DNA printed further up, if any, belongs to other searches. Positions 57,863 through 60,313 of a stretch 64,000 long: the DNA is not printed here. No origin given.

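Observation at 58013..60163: T9SS-exported animal-type heme peroxidase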

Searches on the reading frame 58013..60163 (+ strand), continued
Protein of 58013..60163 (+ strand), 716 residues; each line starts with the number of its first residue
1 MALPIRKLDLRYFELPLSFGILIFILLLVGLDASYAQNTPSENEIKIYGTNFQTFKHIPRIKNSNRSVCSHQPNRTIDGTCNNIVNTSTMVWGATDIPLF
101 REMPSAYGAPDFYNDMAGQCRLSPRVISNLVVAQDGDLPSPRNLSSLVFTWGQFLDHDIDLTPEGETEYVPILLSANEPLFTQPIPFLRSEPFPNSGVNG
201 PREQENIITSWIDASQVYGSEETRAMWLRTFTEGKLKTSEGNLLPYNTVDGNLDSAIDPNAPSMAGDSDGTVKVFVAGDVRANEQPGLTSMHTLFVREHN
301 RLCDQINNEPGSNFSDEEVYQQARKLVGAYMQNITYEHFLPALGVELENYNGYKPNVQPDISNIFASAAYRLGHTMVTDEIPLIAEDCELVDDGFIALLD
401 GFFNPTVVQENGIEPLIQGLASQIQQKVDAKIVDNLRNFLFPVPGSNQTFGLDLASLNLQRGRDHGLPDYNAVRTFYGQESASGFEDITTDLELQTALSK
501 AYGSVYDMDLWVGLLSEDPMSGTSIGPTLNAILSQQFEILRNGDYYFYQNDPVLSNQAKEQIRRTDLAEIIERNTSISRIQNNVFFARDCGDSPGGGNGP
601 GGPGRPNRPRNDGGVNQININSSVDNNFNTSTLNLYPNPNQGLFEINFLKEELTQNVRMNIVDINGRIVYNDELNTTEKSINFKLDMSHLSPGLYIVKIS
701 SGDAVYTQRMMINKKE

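Call 61: find_encoding_contigs(protein=P0165, flank=8000, max_places=1)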
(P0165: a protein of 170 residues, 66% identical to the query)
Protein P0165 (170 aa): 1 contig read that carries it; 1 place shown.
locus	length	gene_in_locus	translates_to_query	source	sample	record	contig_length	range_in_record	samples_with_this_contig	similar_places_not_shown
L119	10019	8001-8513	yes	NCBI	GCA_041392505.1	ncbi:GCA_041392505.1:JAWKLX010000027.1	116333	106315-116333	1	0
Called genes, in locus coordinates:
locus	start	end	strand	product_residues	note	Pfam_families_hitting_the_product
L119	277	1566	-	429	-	PF00528:BPD_transp_1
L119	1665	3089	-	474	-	PF00528:BPD_transp_1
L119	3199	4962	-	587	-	PF00496:SBP_bac_5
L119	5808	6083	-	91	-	PF18962:Por_Secre_tail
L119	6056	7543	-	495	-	PF03150:CCP_MauG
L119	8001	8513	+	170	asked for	PF04542:Sigma70_r2, PF08281:Sigma70_r4_2, PF04545:Sigma70_r4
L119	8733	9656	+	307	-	PF04773:FecR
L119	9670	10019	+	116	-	?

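Call 62: find_encoding_contigs(protein=P0150, flank=8000, max_places=1)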
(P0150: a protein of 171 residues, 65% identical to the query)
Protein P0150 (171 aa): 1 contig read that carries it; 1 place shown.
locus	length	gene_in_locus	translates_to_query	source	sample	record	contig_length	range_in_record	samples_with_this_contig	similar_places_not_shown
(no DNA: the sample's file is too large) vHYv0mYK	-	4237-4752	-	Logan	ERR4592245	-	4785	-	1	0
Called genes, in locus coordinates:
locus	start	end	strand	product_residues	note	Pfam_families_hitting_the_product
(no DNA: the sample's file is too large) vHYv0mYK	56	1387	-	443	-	PF03150:CCP_MauG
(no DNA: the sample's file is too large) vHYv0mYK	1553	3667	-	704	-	PF03098:An_peroxidase, PF18962:Por_Secre_tail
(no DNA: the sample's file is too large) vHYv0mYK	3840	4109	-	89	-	-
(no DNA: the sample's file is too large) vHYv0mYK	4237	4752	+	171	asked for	PF04542:Sigma70_r2 (weak), PF08281:Sigma70_r4_2, PF04545:Sigma70_r4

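Call 63: find_encoding_contigs(protein=P0145, flank=8000, max_places=1)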
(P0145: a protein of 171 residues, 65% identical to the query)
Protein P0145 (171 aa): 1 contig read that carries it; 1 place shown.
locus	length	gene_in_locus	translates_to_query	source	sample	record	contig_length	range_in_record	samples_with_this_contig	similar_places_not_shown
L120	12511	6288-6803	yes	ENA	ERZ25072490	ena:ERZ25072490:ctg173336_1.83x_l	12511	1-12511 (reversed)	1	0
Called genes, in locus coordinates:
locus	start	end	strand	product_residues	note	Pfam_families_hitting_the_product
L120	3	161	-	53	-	?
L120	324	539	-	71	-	-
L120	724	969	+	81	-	-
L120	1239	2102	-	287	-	PF04383:KilA-N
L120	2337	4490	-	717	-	PF03098:An_peroxidase, PF18962:Por_Secre_tail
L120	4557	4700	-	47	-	-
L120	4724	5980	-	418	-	PF03150:CCP_MauG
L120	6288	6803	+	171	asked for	PF04542:Sigma70_r2, PF08281:Sigma70_r4_2, PF04545:Sigma70_r4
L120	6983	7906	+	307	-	PF04773:FecR, PF16344:FecR_C (weak)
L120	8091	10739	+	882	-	PF13715:CarbopepD_reg_2, PF07715:Plug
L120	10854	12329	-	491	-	PF00128:Alpha-amylase, PF14701:hDGE_amylase (faint), PF16657:Malt_amylase_C, PF23915:SusG_C (weak)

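Call 64: find_encoding_contigs(protein=P0215, flank=8000, max_places=1)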
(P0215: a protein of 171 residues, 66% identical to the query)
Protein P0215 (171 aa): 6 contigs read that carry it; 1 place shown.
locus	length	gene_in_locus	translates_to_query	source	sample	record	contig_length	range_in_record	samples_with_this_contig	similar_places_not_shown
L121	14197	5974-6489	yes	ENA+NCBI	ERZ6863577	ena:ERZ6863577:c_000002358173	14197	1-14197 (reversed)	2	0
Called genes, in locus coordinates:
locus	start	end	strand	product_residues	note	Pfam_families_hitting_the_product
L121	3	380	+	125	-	?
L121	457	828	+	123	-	-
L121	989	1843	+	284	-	PF19089:DUF5777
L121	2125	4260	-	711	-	-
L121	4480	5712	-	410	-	PF03150:CCP_MauG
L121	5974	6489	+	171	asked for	PF04542:Sigma70_r2, PF08281:Sigma70_r4_2, PF04545:Sigma70_r4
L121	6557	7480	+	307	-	PF04773:FecR, PF16344:FecR_C (weak)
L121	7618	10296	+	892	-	PF16344:FecR_C, PF13715:CarbopepD_reg_2, PF07715:Plug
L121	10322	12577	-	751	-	PF14903:WG_beta_rep (faint)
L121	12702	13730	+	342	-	PF01594:AI-2E_transport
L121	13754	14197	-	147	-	?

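Call 65: find_encoding_contigs(protein=P0178, flank=8000, max_places=1)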
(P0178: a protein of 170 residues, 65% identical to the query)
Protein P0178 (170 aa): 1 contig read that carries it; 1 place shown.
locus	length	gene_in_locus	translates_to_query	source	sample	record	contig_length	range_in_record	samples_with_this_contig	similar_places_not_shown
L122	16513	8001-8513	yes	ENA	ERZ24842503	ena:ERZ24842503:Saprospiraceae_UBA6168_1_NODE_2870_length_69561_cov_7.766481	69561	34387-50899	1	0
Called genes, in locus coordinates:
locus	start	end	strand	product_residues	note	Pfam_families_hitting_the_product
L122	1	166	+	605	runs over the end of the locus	PF13304:AAA_21 (faint), PF00005:ABC_tran, PF02463:SMC_N (faint)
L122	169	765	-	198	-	PF00132:Hexapep (weak), PF24894:Hexapep_GlmU (faint), PF25084:LbH_EIF2B (faint), PF25087:GMPPB_C (faint), PF14602:Hexapep_2 (faint), PF00132:Hexapep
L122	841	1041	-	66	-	PF07311:Dodecin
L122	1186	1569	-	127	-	PF01641:SelR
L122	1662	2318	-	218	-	PF01625:PMSR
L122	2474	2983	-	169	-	PF01252:Peptidase_A8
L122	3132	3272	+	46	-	-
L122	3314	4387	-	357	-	PF12412:DUF3667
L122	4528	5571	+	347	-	PF00070:Pyr_redox (faint), PF00890:FAD_binding_2 (weak), PF01266:DAO (faint), PF03486:HI0933_like (faint), PF07992:Pyr_redox_2, PF13434:Lys_Orn_oxgnase (faint), PF13738:Pyr_redox_3, PF00743:FMO-like (faint)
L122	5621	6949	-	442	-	PF03150:CCP_MauG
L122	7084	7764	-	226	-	-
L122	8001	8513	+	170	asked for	PF04542:Sigma70_r2 (weak), PF08281:Sigma70_r4_2, PF04545:Sigma70_r4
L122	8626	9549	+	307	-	PF04773:FecR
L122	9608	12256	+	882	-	PF16344:FecR_C, PF13715:CarbopepD_reg_2, PF07715:Plug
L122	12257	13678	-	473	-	-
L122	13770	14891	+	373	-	PF18962:Por_Secre_tail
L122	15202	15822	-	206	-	-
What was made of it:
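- Methionine sulfoxide reductase genes msrA and msrB lie about 4 kb from the cassette in L122 (call 65).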

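Call 66: find_encoding_contigs(protein=P0206, flank=8000, max_places=1)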
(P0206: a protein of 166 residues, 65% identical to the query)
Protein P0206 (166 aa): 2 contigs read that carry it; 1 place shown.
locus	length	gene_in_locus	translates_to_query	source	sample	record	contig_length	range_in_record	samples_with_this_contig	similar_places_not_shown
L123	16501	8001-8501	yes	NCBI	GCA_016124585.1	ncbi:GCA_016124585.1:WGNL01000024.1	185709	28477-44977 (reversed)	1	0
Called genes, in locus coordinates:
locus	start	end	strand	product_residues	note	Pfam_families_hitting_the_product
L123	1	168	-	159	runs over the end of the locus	PF07883:Cupin_2, PF02311:AraC_binding (weak)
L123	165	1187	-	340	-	PF12740:PETase (faint), PF02129:Peptidase_S15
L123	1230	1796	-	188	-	PF14602:Hexapep_2 (faint), PF00132:Hexapep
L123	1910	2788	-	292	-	PF00165:HTH_AraC (faint), PF12833:HTH_18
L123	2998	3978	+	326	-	PF00248:Aldo_ket_red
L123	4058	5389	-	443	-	-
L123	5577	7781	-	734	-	PF03098:An_peroxidase, PF18962:Por_Secre_tail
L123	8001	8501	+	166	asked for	PF04542:Sigma70_r2, PF08281:Sigma70_r4_2, PF04545:Sigma70_r4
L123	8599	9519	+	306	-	PF04773:FecR, PF16344:FecR_C (weak)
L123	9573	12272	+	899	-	PF16344:FecR_C (weak), PF13620:CarboxypepD_reg (faint), PF13715:CarbopepD_reg_2, PF07715:Plug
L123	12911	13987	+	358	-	PF06580:His_kinase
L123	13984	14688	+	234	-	PF00072:Response_reg, PF04397:LytTR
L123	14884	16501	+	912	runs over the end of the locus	PF13620:CarboxypepD_reg, PF13715:CarbopepD_reg_2, PF07715:Plug, PF00593:TonB_dep_Rec_b-barrel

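Call 67: find_encoding_contigs(protein=P0222, flank=8000, max_places=1)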
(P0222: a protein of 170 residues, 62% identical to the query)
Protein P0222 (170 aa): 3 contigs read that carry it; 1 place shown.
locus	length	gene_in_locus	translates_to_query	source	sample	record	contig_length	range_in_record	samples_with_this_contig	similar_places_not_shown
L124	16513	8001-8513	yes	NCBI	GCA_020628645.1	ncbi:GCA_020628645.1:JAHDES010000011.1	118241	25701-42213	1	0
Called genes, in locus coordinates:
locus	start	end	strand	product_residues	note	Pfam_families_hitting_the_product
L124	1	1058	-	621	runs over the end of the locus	PF00005:ABC_tran, PF02463:SMC_N (faint), PF13476:AAA_23 (faint), PF13555:AAA_29 (faint), PF13304:AAA_21 (faint), PF12848:ABC_tran_Xtn, PF00005:ABC_tran, PF16326:ABC_tran_CTD, +2 more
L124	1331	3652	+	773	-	PF00963:Cohesin (faint), PF18962:Por_Secre_tail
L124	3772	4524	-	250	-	PF01209:Ubie_methyltran (faint), PF08003:Methyltransf_9, PF13489:Methyltransf_23, PF05175:MTS (weak), PF13649:Methyltransf_25, PF13847:Methyltransf_31, PF08241:Methyltransf_11, PF08242:Methyltransf_12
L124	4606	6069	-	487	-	PF02113:Peptidase_S13, PF13354:Beta-lactamase2 (weak)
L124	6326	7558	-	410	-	PF03150:CCP_MauG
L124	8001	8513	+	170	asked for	PF04542:Sigma70_r2, PF08281:Sigma70_r4_2, PF04545:Sigma70_r4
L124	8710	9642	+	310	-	PF04773:FecR, PF16344:FecR_C (faint)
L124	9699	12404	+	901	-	PF07660:STN (faint), PF13620:CarboxypepD_reg (faint), PF13715:CarbopepD_reg_2, PF07715:Plug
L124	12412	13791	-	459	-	PF00144:Beta-lactamase, PF18962:Por_Secre_tail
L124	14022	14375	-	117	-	PF01568:Molydop_binding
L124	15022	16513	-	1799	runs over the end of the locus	PF13620:CarboxypepD_reg (faint), PF02494:HYR (faint), PF01483:P_proprotein (faint), PF00404:Dockerin_1 (faint), PF18962:Por_Secre_tail (weak)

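Call 68: find_encoding_contigs(protein=P0169, flank=8000, max_places=1)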
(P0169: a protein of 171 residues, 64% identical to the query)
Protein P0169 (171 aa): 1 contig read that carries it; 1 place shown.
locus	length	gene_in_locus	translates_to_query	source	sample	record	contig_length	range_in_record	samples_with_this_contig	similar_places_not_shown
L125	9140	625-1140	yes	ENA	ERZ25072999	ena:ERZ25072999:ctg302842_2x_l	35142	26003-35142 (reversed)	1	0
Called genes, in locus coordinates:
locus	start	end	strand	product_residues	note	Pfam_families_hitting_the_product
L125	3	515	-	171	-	?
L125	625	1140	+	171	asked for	PF04542:Sigma70_r2, PF08281:Sigma70_r4_2, PF04545:Sigma70_r4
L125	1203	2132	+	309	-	PF04773:FecR, PF16344:FecR_C (weak)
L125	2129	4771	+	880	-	PF07660:STN (weak), PF13620:CarboxypepD_reg (weak), PF13715:CarbopepD_reg_2, PF07715:Plug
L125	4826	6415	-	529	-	PF00082:Peptidase_S8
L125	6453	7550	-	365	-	-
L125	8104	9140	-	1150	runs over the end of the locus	-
